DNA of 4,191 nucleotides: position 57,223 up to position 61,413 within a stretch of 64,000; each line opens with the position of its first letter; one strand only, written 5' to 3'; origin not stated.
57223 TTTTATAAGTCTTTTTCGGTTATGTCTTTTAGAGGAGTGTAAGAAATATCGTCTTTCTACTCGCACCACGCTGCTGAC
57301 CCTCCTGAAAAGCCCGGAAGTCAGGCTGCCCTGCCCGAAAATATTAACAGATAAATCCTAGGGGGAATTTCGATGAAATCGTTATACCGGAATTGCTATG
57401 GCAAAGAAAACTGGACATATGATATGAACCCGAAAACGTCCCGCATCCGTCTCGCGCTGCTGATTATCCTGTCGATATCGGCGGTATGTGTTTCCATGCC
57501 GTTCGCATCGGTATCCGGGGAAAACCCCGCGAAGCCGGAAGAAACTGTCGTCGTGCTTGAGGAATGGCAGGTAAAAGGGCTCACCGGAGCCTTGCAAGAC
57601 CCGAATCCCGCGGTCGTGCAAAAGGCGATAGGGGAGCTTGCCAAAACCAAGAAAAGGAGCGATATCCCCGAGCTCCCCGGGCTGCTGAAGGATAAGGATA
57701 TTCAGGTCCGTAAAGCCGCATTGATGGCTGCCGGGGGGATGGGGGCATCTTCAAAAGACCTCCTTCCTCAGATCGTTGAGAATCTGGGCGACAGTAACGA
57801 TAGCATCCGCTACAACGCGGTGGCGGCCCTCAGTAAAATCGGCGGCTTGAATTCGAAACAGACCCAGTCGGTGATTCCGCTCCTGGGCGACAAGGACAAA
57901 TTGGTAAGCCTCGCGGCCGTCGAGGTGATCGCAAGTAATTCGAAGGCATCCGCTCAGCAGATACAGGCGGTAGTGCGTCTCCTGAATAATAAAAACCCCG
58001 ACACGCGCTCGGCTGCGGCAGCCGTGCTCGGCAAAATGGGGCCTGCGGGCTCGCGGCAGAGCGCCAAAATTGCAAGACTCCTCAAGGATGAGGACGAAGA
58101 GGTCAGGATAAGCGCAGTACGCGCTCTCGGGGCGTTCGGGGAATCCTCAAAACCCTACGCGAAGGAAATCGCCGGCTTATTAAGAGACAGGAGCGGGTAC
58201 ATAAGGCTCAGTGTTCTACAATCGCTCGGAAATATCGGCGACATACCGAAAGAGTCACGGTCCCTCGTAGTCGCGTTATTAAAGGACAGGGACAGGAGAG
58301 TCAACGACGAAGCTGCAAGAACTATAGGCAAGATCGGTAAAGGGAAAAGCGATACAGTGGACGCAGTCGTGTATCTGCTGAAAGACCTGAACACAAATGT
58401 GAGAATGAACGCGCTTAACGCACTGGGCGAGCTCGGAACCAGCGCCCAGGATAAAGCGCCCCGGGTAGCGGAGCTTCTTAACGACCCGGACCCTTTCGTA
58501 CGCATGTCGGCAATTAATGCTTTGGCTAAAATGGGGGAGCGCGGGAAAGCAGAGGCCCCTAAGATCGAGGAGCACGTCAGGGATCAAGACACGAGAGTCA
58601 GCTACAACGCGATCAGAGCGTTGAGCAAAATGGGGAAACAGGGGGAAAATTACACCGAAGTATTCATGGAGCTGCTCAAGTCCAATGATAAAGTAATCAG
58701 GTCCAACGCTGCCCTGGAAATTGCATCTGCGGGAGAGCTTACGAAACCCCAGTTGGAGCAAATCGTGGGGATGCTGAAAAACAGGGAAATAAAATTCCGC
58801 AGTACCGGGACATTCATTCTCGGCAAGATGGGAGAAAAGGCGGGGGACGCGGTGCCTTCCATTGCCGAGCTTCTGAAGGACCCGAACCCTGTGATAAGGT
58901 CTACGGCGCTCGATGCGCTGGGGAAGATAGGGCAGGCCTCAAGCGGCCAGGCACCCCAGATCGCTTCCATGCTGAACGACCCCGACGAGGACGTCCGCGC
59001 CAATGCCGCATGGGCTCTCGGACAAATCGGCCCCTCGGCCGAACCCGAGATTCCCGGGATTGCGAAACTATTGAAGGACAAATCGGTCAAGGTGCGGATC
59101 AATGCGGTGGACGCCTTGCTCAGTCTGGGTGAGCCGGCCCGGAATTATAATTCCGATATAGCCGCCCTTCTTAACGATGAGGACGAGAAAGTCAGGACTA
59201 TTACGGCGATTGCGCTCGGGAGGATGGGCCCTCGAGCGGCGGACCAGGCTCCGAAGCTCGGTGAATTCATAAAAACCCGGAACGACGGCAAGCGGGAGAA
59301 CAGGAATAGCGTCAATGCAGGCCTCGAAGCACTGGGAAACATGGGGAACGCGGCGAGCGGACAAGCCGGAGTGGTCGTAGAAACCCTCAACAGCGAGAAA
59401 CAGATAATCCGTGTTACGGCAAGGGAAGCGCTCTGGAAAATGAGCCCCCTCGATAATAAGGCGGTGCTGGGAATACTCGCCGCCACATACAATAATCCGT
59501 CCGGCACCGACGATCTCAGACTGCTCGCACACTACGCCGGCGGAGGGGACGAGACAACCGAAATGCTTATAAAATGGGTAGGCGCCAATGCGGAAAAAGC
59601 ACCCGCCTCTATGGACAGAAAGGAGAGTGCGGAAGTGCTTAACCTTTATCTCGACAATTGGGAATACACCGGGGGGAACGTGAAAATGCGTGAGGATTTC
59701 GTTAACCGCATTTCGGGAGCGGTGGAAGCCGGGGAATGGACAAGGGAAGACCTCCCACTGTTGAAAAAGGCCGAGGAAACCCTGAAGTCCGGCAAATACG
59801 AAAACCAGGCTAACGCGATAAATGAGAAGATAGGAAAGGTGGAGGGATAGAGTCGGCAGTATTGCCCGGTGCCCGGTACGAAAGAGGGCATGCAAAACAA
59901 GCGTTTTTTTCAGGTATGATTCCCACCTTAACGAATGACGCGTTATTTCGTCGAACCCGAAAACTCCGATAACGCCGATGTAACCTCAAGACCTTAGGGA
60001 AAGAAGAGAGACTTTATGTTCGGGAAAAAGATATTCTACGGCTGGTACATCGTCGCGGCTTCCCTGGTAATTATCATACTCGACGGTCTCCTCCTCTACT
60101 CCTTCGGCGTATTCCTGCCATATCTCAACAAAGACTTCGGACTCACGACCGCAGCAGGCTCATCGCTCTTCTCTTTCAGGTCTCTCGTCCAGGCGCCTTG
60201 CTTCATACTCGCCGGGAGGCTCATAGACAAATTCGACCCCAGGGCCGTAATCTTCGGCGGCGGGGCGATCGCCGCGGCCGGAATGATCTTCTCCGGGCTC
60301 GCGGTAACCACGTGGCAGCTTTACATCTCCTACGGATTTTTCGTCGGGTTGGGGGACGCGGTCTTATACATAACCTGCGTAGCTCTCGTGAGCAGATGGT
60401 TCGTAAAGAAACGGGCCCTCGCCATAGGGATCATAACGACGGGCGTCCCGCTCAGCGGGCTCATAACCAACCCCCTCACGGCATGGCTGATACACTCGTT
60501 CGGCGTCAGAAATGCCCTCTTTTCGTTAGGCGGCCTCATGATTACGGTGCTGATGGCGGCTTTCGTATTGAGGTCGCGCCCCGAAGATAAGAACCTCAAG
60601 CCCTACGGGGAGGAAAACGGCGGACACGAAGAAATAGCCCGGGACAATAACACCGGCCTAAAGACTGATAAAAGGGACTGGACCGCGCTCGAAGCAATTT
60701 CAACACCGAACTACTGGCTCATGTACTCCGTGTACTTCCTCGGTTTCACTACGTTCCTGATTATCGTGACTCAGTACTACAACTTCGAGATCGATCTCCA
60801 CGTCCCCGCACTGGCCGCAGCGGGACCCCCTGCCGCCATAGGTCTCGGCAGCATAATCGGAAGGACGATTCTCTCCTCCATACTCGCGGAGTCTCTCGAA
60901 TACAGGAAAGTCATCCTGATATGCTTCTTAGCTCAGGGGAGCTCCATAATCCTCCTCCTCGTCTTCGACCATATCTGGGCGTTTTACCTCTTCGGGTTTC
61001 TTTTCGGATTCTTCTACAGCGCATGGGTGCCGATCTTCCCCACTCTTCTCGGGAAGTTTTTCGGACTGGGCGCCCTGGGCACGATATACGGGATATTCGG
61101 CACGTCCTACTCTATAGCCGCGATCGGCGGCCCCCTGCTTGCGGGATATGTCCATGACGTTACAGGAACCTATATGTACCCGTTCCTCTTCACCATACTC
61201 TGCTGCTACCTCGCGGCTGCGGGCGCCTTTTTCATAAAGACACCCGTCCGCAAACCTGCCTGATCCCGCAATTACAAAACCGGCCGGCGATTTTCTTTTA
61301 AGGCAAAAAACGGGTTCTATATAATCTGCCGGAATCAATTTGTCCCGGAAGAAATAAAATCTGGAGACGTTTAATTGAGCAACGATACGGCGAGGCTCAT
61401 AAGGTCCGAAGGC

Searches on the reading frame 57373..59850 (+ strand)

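Call 72: search_protein_families(library=pfam, proteins=[window:57373-59850:+], max_evalue=0.00001)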
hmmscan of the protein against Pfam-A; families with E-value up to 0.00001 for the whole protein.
window:57373-59850:+ (825 aa): 20 families
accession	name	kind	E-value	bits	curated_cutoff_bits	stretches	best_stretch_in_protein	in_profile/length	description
PF13646.12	HEAT_2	-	5.1e-78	257.9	27.7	8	298-385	4-88/88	HEAT repeats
PF02985.28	HEAT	-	1.3e-68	220.8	23.5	1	528-554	3-29/31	HEAT repeat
PF13513.12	HEAT_EZ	-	5.6e-35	119.6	27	0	528-552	31-55/55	HEAT-like repeat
PF12717.13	Cnd1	-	1.1e-30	107.3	26.4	0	494-552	23-85/162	non-SMC mitotic condensation complex subunit 1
PF01602.26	Adaptin_N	-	1.9e-30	106.4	37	3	336-432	88-190/524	Adaptin N terminal region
PF00514.29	Arm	-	6e-24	83.7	20.6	0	528-551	15-38/41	Armadillo/beta-catenin-like repeat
PF03130.22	HEAT_PBS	-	4.7e-19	67.1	20.9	0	541-554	1-14/27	PBS lyase HEAT-like repeat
PF20168.4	PDS5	-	1e-17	63.8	27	0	501-585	293-387/1053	Sister chromatid cohesion protein PDS5 protein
PF18991.6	DUF5724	-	7e-15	54.6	25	0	126-259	426-555/1214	Family of unknown function (DUF5724)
PF21581.3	SCD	-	2.2e-14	54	27.5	0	565-588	37-60/75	Stromalin conservative domain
PF01347.28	Vitellogenin_N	-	4.2e-10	39.3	24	0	588-720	404-553/590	Lipoprotein amino terminal region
PF10363.15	RTP1_C1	-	1.6e-08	35.1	25.9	0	335-393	7-73/112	Required for nuclear transport of RNA pol II C-terminus 1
PF12755.13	Vac14_Fab1_bd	-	1.5e-07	32.4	22.1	0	126-156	24-54/97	Vacuolar 14 Fab1-binding region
PF11698.14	V-ATPase_H_C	-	1e-06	29.3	27.2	0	230-253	87-110/117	V-ATPase subunit H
PF14663.11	RasGEF_N_2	-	1.4e-06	29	27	0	62-92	2-32/108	Rapamycin-insensitive companion of mTOR RasGEF_N domain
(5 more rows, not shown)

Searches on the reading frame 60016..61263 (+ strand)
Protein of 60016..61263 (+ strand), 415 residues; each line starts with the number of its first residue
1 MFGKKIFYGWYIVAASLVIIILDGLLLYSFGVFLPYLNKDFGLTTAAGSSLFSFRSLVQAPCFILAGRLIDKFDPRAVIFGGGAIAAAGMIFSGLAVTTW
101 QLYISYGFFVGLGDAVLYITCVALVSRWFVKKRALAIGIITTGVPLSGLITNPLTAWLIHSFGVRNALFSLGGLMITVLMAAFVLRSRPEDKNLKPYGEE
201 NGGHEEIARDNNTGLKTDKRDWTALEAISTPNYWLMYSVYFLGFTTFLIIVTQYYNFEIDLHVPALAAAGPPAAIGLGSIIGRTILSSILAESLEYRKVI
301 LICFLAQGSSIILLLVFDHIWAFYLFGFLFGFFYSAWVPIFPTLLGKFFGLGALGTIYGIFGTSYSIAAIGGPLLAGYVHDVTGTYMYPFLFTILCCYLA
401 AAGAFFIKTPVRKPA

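Call 72: search_protein_families(library=pfam, proteins=[window:60016-61263:+], max_evalue=0.00001)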
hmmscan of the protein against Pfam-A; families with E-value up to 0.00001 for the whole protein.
window:60016-61263:+ (415 aa): 1 family
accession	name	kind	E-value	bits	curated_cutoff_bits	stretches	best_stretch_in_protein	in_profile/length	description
PF07690.21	MFS_1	-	3.8e-47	161.3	33.4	2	18-289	3-261/347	Major Facilitator Superfamily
